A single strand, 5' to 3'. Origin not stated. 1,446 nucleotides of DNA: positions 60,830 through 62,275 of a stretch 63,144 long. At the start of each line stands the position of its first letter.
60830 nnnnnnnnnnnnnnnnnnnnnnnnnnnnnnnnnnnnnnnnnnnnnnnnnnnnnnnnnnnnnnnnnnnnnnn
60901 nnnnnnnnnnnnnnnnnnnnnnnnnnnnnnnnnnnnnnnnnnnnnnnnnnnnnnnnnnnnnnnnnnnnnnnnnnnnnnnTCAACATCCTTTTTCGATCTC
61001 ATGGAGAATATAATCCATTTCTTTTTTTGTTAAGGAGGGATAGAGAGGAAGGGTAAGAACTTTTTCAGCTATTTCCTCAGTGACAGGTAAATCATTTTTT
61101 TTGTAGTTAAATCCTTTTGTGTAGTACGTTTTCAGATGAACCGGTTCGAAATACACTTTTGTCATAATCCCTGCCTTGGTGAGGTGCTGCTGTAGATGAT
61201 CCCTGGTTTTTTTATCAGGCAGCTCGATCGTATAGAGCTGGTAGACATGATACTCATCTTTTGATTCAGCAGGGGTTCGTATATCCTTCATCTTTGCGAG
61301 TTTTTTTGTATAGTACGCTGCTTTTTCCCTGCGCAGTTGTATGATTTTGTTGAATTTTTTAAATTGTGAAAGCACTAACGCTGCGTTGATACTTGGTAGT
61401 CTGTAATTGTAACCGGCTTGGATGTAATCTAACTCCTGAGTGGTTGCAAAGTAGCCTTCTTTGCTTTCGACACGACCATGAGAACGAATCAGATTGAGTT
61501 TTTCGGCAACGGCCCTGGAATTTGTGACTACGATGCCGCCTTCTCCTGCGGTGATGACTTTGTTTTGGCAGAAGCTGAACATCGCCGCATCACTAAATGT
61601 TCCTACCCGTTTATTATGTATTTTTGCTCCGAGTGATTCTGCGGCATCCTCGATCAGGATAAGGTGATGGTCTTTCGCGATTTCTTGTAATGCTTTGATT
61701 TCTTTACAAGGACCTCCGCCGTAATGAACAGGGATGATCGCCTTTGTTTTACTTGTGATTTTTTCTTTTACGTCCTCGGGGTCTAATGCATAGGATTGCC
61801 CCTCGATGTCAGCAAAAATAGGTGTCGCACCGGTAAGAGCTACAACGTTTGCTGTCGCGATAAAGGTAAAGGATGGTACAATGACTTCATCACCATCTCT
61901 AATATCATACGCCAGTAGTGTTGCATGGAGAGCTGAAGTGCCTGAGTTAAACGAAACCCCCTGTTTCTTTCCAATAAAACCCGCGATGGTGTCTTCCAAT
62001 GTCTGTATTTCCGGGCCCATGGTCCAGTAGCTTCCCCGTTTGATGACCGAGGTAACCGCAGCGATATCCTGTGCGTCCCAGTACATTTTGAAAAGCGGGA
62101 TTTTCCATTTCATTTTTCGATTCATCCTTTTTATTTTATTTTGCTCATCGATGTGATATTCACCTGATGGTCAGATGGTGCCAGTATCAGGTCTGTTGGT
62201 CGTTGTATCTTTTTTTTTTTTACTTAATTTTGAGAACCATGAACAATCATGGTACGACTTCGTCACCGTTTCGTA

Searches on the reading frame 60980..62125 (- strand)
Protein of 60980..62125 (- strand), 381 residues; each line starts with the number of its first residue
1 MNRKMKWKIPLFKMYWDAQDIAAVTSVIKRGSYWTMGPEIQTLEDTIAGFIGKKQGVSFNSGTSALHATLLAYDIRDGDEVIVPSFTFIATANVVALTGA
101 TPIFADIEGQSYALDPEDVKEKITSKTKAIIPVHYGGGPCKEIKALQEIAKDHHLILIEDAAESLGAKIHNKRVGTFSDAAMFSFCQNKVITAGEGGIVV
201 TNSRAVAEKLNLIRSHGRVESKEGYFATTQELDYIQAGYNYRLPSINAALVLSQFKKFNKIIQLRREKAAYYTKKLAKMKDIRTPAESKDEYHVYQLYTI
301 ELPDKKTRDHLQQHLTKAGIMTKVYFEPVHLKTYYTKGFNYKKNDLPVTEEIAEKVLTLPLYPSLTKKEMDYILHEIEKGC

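Call 16: search_protein_families(library=pfam, proteins=[window:60980-62125:-], max_evalue=0.0001)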
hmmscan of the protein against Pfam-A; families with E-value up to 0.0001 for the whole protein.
window:60980-62125:- (381 aa): 5 families
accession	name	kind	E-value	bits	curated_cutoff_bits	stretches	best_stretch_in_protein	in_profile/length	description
PF01041.23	DegT_DnrJ_EryC1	-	8.4e-117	390.8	19.8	1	17-377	4-359/360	DegT/DnrJ/EryC1/StrS aminotransferase family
PF01212.27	Beta_elim_lyase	-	1.4e-08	34.8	27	1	38-248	32-239/288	Beta-eliminating lyase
PF00266.25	Aminotran_5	-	3.6e-07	29.9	21.5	1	39-322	44-335/371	Aminotransferase class-V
PF00155.27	Aminotran_1_2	-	9.7e-07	28.7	19.7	1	41-131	45-151/361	Aminotransferase class I and II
PF01053.26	Cys_Met_Meta_PP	-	2e-06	27.1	27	1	36-160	50-173/381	Cys/Met metabolism PLP-dependent enzyme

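Call 72: find_encoding_contigs(protein=window:60980-62125:-, flank=10000, max_places=1)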
Protein window:60980-62125:- (381 aa): 1 contig read that carries it; 1 place shown.
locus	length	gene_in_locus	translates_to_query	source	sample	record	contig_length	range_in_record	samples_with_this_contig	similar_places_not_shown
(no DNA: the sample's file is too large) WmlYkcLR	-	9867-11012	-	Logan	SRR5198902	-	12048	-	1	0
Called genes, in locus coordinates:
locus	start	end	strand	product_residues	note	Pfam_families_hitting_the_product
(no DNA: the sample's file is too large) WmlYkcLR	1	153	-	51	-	?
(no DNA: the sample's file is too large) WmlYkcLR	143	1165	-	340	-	PF01408:GFO_IDH_MocA, PF02826:2-Hacid_dh_C (faint), PF03446:NAD_binding_2 (weak), PF02894:GFO_IDH_MocA_C, PF22725:GFO_IDH_MocA_C3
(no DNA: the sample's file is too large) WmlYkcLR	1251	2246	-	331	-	PF00535:Glycos_transf_2, PF13506:Glyco_transf_21, PF13641:Glyco_tranf_2_3, PF13632:Glyco_trans_2_3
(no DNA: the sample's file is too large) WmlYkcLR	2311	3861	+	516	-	-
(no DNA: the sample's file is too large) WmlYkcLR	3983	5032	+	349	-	PF03102:NeuB, PF08666:SAF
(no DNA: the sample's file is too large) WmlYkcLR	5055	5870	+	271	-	PF02348:CTP_transf_3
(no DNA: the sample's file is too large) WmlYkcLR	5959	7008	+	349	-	PF03102:NeuB, PF08666:SAF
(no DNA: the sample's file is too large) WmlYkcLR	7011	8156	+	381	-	PF02350:Epimerase_2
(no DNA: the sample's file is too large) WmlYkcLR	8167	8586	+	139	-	PF14602:Hexapep_2 (faint), PF00132:Hexapep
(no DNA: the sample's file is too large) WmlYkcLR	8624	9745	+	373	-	-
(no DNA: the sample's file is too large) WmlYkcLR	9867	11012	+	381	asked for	PF00266:Aminotran_5 (weak), PF01041:DegT_DnrJ_EryC1, PF00155:Aminotran_1_2 (weak), PF01053:Cys_Met_Meta_PP (weak), PF01212:Beta_elim_lyase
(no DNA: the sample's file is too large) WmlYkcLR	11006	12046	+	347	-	?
